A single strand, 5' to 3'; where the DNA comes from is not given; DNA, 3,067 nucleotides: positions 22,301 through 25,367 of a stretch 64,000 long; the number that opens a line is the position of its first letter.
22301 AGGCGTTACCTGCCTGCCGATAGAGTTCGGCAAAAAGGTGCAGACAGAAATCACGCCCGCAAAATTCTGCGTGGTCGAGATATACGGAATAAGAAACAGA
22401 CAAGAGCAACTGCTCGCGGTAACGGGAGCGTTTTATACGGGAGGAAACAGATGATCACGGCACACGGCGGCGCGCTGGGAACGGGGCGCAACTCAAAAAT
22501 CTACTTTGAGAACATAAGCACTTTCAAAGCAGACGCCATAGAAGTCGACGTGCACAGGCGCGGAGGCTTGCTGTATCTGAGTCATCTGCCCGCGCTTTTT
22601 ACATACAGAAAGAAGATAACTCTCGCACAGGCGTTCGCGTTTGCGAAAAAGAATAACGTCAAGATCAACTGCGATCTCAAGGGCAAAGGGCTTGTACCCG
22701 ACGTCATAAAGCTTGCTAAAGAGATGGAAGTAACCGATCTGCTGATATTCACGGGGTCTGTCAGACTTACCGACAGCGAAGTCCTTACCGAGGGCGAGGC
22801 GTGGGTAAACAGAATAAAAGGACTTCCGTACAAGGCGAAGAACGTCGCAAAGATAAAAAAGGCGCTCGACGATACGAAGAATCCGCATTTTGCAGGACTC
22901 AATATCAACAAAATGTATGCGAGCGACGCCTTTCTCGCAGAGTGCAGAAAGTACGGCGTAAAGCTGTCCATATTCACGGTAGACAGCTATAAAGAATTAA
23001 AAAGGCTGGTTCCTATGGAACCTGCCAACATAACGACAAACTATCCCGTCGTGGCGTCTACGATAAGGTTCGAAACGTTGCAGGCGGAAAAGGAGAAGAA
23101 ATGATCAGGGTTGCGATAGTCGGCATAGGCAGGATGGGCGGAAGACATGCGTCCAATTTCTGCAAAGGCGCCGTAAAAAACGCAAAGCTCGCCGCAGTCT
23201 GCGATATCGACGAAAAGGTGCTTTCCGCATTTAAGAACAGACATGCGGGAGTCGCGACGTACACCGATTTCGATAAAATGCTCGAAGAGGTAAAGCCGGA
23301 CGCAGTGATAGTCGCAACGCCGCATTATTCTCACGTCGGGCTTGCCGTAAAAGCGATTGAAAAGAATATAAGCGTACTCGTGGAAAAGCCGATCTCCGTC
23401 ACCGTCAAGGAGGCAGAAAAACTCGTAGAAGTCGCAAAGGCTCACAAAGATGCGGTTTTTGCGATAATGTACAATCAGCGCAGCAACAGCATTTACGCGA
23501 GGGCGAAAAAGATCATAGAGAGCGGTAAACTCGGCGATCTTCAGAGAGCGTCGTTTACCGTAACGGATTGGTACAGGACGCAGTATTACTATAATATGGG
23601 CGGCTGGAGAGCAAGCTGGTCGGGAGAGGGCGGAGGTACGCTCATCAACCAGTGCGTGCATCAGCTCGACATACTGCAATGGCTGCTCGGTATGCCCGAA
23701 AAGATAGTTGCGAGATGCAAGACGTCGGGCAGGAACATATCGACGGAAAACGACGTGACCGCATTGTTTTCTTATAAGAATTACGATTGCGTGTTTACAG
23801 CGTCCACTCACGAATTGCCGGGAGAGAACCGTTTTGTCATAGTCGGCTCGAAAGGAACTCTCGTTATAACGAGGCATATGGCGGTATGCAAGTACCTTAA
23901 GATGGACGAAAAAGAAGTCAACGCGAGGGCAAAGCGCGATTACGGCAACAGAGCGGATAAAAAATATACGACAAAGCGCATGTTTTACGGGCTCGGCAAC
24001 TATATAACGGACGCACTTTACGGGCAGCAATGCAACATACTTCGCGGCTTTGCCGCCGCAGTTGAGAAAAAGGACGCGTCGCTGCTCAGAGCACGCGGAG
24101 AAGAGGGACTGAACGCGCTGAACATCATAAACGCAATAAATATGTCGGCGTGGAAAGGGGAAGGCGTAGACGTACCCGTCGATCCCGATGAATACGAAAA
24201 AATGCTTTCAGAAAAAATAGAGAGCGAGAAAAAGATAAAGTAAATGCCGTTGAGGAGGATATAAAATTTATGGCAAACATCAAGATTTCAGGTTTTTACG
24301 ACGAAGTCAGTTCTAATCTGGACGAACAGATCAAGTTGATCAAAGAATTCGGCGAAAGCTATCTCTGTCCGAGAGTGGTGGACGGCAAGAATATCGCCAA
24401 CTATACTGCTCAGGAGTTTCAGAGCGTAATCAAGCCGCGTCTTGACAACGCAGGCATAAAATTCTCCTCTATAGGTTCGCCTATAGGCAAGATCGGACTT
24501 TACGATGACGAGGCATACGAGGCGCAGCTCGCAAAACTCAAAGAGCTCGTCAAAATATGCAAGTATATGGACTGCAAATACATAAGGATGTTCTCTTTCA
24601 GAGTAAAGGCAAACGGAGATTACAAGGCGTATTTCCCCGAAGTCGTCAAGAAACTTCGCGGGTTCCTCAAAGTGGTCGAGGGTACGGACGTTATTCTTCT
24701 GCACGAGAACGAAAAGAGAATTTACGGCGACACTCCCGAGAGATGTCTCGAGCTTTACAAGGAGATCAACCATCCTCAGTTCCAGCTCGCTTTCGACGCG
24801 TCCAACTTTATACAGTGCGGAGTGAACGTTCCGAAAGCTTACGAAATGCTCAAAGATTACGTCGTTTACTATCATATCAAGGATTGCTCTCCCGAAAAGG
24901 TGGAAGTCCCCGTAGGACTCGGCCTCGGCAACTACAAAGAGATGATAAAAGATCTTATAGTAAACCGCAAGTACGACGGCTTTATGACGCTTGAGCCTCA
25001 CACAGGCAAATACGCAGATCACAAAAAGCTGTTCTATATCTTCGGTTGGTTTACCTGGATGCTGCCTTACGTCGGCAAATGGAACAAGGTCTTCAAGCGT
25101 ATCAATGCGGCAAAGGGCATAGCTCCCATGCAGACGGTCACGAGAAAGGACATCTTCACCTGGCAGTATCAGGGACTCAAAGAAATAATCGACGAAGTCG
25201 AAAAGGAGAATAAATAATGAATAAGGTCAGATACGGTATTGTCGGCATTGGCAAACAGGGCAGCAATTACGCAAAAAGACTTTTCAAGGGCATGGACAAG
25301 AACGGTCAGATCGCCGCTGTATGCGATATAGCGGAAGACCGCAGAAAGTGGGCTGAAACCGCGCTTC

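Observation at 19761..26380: Oxidoreductase/TIM-barrel/phosphoesterase module inside a hexuronate operon: candidate undescribed glycoside or phospho-headgroup degradation pathway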

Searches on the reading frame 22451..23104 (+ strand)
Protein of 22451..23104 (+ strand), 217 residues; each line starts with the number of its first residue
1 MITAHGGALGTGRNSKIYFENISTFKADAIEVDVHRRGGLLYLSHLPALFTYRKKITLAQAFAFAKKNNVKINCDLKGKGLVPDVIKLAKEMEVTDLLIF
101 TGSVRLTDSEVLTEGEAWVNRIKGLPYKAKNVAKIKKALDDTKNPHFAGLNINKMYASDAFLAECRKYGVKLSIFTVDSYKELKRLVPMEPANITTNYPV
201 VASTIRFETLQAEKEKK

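Call 5: search_protein_families(library=pfam, proteins=[window:22451-23104:+], max_evalue=0.01)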
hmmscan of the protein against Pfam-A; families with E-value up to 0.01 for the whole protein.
window:22451-23104:+ (217 aa): 0 families

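Call 7: search_protein_families(library=ncbifam, proteins=[window:22451-23104:+], max_evalue=0.01)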
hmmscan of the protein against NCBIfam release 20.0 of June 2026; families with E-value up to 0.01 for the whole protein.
window:22451-23104:+ (217 aa): 0 families

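Call 33: search_solved_structures(query=A2, max_evalue=10, show_alignments=2)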
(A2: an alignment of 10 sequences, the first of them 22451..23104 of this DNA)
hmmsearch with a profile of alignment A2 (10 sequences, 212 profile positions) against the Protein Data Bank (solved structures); distinct sequences matched with E-value up to 10: 39.
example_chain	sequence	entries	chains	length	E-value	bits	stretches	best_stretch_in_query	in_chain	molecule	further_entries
2pz0_A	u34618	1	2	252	4.9e-09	39.4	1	159-207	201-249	Glycerophosphoryl diester phosphodiesterase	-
6i3a_A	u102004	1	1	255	5.2e-09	39.3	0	79-120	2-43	v22Pizza6-AYW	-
6i39_A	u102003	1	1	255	3.1e-07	33.6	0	83-121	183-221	v31Pizza6-AYW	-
7zph_A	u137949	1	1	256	7.8e-07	32.2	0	83-121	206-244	Pizza6-TNK-RSH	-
6i38_A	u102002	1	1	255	9.9e-07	31.9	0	83-122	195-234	nv2Pizza6-AYW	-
6i3b_A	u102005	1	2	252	9.9e-07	31.9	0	83-121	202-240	cPizza6-AYW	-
6i37_A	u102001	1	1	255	1e-06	31.9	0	83-121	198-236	nv1Pizza6-AYW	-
6f0q_A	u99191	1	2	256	1.1e-06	31.8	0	83-121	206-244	Pizza6-AYW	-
7zq2_A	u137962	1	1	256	1.2e-06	31.6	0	83-121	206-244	Pizza6-RSH-TSH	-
7zqg_A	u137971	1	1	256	3e-06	30.3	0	83-121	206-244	Pizza6-KSH-TSH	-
7zpw_A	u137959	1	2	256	7.9e-06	28.9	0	83-121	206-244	Pizza6-TSK-TSH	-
7zpz_A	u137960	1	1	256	9.3e-06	28.7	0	83-121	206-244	Pizza6-TSR-TSH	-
7zcj_A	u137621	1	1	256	1e-05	28.6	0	83-121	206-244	Pizza6-TNH-TSH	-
6f0s_A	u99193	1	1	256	1.7e-05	27.9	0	83-120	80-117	Pizza6-SYW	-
3wwa_A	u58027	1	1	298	4.4e-05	26.5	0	83-121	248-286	Pizza7H protein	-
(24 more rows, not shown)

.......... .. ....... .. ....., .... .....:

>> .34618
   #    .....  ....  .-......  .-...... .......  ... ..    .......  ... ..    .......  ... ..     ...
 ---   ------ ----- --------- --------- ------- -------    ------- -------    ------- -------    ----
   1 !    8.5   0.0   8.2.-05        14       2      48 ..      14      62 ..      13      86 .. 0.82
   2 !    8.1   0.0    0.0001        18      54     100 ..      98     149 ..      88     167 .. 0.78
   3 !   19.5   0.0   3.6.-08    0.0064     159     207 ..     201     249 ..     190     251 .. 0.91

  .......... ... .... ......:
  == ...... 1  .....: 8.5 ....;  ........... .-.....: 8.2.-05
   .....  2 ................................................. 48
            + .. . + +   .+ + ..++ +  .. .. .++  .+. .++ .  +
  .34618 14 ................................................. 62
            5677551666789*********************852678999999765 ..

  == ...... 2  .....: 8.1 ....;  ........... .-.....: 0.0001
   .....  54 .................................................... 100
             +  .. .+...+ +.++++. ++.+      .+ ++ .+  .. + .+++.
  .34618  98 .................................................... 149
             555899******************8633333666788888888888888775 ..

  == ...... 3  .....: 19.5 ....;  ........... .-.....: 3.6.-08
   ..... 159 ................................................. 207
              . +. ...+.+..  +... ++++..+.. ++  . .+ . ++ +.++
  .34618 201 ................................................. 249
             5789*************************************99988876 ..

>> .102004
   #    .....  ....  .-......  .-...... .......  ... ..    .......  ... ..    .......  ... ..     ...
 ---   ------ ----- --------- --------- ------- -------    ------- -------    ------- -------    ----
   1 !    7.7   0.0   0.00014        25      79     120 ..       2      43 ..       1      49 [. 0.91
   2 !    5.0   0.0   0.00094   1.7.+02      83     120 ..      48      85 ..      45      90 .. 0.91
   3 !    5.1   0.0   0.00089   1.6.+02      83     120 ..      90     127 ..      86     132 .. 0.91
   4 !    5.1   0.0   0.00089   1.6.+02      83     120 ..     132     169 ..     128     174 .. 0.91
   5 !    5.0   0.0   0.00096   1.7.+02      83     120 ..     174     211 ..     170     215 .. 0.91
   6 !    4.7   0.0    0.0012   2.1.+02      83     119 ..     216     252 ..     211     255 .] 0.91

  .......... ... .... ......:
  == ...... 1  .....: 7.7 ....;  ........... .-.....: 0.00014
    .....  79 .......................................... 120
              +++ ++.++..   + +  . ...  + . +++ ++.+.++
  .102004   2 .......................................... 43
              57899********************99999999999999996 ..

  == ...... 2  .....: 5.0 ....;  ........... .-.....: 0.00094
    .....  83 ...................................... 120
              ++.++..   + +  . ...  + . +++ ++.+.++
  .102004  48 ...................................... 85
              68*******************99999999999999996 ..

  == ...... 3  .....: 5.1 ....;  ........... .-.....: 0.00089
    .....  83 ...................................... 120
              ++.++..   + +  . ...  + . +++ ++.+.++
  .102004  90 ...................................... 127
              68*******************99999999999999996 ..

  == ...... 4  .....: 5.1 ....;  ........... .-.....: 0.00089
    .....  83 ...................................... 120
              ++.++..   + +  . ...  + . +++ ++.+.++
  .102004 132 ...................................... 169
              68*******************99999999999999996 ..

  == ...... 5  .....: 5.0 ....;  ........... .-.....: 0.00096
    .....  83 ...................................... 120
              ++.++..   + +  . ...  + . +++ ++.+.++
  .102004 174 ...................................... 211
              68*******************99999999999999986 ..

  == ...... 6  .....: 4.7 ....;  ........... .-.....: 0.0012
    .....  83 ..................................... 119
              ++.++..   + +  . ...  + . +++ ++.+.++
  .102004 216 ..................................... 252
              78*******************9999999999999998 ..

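Call 34: search_protein_families(library=pfam, alignment_id=A2, max_evalue=10)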
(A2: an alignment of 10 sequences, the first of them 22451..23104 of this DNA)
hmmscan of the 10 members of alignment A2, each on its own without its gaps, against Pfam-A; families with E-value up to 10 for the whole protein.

A. member 1, window:22451-23104:+ (217 aa): 1 family
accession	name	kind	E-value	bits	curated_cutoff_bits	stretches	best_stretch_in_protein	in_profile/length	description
PF03009.23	GDPD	-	0.032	14.8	23.6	1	151-199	201-242/244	Glycerophosphoryl diester phosphodiesterase family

B. families by the number of members that match (of 10 scanned): 9 families
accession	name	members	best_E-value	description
PF03009.23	GDPD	5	1.6e-05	Glycerophosphoryl diester phosphodiesterase family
PF13653.12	GDPD_2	3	0.0025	Glycerophosphoryl diester phosphodiesterase family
PF14674.12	FANCI_S1-cap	1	0.018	FANCI solenoid 1 cap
PF13905.12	Thioredoxin_8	1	0.043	Thioredoxin-like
PF00298.24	Ribosomal_L11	1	0.053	Ribosomal protein L11, RNA binding domain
PF21018.2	BipA_C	1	0.11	TypA/BipA C-terminal domain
PF05755.17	REF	1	0.14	Rubber elongation factor protein (REF)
PF03275.19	GLF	1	0.17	UDP-galactopyranose mutase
PF02073.20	Peptidase_M29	1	0.18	Thermophilic metalloprotease (M29)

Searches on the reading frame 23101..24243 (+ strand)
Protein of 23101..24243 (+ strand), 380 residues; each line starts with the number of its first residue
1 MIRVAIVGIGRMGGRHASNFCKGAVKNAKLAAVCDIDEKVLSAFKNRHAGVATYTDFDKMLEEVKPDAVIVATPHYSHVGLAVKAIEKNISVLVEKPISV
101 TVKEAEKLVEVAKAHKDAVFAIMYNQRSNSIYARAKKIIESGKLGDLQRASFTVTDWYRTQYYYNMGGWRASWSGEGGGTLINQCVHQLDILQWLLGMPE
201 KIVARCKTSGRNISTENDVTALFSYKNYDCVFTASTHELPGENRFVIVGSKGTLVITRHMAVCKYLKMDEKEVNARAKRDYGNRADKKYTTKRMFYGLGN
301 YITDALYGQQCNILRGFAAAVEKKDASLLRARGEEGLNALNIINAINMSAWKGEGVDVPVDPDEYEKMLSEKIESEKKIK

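Call 4: search_protein_families(library=pfam, proteins=[window:23101-24243:+], max_evalue=0.01)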
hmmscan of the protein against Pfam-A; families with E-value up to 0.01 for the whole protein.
window:23101-24243:+ (380 aa): 6 families
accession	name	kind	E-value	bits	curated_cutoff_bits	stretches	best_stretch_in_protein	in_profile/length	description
PF01408.29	GFO_IDH_MocA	-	1.6e-25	90.5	24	1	2-120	1-117/120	Oxidoreductase family, NAD-binding Rossmann fold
PF22725.1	GFO_IDH_MocA_C3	-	3.1e-25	89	27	1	132-255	1-124/124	GFO/IDH/MocA C-terminal domain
PF02894.22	GFO_IDH_MocA_C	-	2.2e-16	60.8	22.9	1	136-357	1-217/218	Oxidoreductase family, C-terminal alpha/beta domain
PF03447.22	NAD_binding_3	-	5.9e-06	27.4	24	1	8-118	1-112/116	Homoserine dehydrogenase, NAD binding domain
PF02629.25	CoA_binding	-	0.00015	22.9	22.3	1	3-94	5-92/97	CoA binding domain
PF22685.1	Gal80p_C-like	-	0.00098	19.8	29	1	134-209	5-81/152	Gal80p, C-terminal domain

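Call 7: search_protein_families(library=ncbifam, proteins=[window:23101-24243:+], max_evalue=0.01)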
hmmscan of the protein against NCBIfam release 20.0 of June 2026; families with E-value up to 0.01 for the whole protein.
window:23101-24243:+ (380 aa): 11 families
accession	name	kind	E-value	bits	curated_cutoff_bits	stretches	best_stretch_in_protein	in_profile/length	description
TIGR04380.1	myo_inos_iolG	equivalog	9.5e-34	116.7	355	1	1-276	1-271/330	inositol 2-dehydrogenase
NF040723.1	UDP-GlcNAcDh_Arch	equivalog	3.6e-28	99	450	1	2-222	1-201/302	UDP-N-acetylglucosamine 3-dehydrogenase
NF007574.0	PRK10206.1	equivalog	1.7e-21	76.7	352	1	2-255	3-246/345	oxidoreductase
NF008607.0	PRK11579.1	subfamily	1.1e-20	74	330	1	2-257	5-250/346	oxidoreductase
NF041392.1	XylDh_Gfo6_Halo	equivalog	1.3e-19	70.2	350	1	2-283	17-302/350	D-xylose 1-dehydrogenase Gfo6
NF058561.1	BT_2158_fam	equivalog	1.8e-19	69.7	750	1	4-151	36-181/487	glycoside 3-dehydrogenase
NF052479.1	LevoglcsnDh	equivalog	3e-19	69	650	1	2-209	4-215/386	levoglucosan dehydrogenase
NF052679.1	InsChiInosDhIolG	equivalog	5.2e-14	52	540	1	2-196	3-185/343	bifunctional inositol 2-dehydrogenase/D-chiro-inositol 1-dehydrogenase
NF058563.1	BT_2159_fam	equivalog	1.4e-12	47.3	650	1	2-148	1-144/350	disaccharide 3-dehydrogenase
NF040740.1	ornith_Ord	equivalog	8.2e-05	22.2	400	1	2-115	1-125/335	2,4-diaminopentanoate dehydrogenase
NF003995.0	PRK05472.2-4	subfamily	0.00064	19.3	126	1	3-103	85-184/213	redox-sensing transcriptional repressor Rex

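Call 15: search_solved_structures(query=window:23101-24243:+, max_evalue=0.00001)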
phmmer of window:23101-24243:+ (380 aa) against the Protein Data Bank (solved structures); distinct sequences matched with E-value up to 0.00001: 71 (the best 60 are shown).
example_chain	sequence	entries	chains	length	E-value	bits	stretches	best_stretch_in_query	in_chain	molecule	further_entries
8tdi_L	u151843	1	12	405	1.4e-72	248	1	2-378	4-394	P2B11 Glucuronide-3-dehydrogenase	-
3q2i_A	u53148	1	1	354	6.6e-33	117.5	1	2-361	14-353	dehydrogenase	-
3q2k_A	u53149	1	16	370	1.2e-30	110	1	2-361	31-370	oxidoreductase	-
3cea_A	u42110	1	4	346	2.2e-25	92.7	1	2-292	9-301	Myo-inositol 2-dehydrogenase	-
4n54_A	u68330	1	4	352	9.4e-20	74.2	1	2-198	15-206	Inositol dehydrogenase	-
4mkx_A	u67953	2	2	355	9.6e-20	74.2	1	2-198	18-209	Inositol dehydrogenase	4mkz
3moi_A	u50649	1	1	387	3.1e-18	69.2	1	3-232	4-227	Probable dehydrogenase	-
1zh8_A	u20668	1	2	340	9.4e-17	64.3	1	22-271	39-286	oxidoreductase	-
6z3b_B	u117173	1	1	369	2e-15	60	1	4-272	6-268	Gfo/Idh/MocA family oxidoreductase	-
6z3b_A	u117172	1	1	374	2.1e-15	59.9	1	4-272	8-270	Gfo/Idh/MocA family oxidoreductase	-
6z3c_AAA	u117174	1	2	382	2.2e-15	59.8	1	4-272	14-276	Gfo/Idh/MocA family oxidoreductase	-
3e18_A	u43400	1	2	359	2.3e-15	59.8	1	3-227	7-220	oxidoreductase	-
3e82_A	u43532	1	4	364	7.6e-15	58.1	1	2-258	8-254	Putative oxidoreductase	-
8w9s_A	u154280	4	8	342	7.9e-15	58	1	65-202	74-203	NADH-dependent dihydrogenase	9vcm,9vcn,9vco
9m37_A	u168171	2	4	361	8.8e-15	57.9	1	1-216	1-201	P581a DgpA2 and isoorientin complex structure | Gfo/Idh/MocA family protein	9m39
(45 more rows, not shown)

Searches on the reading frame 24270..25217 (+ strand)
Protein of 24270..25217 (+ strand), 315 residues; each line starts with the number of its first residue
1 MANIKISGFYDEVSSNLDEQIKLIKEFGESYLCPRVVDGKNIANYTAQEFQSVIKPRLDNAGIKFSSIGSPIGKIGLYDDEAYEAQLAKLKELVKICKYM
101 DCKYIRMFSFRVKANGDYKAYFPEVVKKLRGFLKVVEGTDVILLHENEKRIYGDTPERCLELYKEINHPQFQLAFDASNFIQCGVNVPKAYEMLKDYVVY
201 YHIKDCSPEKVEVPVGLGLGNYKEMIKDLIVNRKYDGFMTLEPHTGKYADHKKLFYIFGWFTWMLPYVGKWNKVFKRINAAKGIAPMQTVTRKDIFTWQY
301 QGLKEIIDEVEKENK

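Call 4: search_protein_families(library=pfam, proteins=[window:24270-25217:+], max_evalue=0.01)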
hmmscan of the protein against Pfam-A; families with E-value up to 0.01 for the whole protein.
window:24270-25217:+ (315 aa): 1 family
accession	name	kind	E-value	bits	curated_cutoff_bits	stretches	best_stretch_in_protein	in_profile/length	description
PF01261.30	AP_endonuc_2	-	2.7e-21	76.8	31.1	1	52-245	31-231/249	Xylose isomerase-like TIM barrel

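Call 7: search_protein_families(library=ncbifam, proteins=[window:24270-25217:+], max_evalue=0.01)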
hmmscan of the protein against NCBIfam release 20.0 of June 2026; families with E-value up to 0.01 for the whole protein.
window:24270-25217:+ (315 aa): 3 families
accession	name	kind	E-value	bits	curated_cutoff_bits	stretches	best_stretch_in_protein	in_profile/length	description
NF009688.0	PRK13209.1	subfamily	1.6e-08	33.9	317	1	79-242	90-253/286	L-ribulose-5-phosphate 3-epimerase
TIGR00542.1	hxl6Piso_put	equivalog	5.8e-07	29.1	272.15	1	126-243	132-249/279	L-ribulose-5-phosphate 3-epimerase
NF009689.0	PRK13210.1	subfamily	0.00014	21.2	200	1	76-250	83-263/286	L-ribulose-5-phosphate 3-epimerase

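Call 16: search_solved_structures(query=window:24270-25217:+, max_evalue=0.01)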
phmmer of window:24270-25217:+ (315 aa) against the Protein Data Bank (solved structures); distinct sequences matched with E-value up to 0.01: 1.
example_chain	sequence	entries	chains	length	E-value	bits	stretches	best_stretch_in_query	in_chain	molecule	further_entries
3dx5_A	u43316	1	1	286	3e-06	29.9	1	82-207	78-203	uncharacterized protein AsbF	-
